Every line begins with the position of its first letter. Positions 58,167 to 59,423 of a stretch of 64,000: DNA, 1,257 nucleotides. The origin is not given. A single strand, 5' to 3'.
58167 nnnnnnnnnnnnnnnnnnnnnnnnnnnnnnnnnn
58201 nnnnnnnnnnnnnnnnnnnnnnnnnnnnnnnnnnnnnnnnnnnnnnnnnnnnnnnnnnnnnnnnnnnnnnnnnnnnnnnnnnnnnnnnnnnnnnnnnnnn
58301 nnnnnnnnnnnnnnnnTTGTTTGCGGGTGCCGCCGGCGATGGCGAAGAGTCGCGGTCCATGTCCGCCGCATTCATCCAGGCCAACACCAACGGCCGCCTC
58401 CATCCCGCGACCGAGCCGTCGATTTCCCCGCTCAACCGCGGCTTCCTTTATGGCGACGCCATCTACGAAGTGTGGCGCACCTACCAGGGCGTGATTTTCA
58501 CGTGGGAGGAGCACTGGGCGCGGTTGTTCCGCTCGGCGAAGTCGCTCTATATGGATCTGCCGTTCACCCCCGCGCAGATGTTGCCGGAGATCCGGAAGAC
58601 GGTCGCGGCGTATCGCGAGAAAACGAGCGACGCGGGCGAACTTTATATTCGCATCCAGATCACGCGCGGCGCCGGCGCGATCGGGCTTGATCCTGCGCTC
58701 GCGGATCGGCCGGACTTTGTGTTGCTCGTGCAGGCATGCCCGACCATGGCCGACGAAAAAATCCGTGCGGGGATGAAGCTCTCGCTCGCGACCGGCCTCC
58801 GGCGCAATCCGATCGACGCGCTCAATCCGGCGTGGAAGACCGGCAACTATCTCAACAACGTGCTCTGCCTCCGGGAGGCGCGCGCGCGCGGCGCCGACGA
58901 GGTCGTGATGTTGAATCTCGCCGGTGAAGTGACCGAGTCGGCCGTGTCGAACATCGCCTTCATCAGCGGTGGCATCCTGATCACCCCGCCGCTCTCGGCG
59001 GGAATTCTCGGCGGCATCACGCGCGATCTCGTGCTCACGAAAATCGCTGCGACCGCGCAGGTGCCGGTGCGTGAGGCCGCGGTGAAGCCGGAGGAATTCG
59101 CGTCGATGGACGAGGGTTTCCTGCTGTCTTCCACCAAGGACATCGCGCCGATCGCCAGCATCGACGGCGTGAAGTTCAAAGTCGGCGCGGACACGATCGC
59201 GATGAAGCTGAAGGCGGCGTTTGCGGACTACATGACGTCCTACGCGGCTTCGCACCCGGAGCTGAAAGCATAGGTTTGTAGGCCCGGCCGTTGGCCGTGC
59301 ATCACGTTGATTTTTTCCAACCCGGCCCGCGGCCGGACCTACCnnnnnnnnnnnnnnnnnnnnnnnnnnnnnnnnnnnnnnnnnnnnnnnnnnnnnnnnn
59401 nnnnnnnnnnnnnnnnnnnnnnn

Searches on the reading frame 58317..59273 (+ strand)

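Call 56: search_protein_families(library=pfam, proteins=[window:58317-59273:+], max_evalue=0.01)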
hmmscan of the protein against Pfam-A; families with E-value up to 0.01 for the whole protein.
window:58317-59273:+ (318 aa): 1 family
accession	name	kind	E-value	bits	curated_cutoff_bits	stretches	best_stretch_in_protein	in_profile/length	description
PF01063.24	Aminotran_4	-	2.7e-52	178.3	28.5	1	49-282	2-223/223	Amino-transferase class IV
